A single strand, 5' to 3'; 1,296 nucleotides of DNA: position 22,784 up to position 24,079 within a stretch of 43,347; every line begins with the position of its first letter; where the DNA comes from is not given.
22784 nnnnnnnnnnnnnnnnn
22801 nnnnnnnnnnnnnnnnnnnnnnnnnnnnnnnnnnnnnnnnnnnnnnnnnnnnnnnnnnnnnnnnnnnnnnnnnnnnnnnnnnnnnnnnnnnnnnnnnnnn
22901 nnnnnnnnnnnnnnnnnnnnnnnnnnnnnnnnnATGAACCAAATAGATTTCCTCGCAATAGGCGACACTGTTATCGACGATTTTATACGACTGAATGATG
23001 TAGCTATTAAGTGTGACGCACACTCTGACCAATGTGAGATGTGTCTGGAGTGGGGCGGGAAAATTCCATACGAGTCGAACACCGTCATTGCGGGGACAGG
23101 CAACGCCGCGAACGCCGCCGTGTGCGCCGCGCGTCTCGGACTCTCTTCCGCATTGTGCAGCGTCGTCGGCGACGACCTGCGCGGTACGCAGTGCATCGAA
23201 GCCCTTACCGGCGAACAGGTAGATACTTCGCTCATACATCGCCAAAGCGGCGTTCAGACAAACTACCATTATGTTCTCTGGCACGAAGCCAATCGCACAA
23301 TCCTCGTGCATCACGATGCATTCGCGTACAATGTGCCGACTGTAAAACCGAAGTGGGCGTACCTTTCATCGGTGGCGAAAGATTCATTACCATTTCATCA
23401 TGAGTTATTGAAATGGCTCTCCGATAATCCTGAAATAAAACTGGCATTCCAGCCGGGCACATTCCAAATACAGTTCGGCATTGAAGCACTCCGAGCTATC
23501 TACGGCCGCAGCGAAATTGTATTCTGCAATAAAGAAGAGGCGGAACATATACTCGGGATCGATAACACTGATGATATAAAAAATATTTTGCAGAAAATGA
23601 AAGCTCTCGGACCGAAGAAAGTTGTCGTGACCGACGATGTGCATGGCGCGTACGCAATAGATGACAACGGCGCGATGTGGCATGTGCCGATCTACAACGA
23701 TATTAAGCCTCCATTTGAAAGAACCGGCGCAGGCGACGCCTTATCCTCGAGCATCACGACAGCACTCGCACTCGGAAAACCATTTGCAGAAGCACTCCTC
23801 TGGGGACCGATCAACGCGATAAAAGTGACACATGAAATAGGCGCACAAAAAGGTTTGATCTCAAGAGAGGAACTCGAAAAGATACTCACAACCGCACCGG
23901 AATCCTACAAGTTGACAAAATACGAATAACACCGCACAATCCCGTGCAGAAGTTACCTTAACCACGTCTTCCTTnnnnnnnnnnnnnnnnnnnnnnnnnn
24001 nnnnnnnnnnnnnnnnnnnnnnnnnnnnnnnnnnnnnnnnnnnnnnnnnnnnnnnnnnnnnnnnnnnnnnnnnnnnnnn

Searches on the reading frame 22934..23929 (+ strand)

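Call 6: search_protein_families(library=pfam, proteins=[window:22934-23929:+])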
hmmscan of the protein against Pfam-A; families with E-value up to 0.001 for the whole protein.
window:22934-23929:+ (331 aa): 2 families
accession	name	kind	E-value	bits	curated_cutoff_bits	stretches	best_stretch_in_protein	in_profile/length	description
PF00294.29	PfkB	-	1.7e-30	106.8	25.8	1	47-295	28-286/302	pfkB family carbohydrate kinase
PF08543.17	Phos_pyr_kin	-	1.4e-07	31.6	27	1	184-289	110-222/246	Phosphomethylpyrimidine kinase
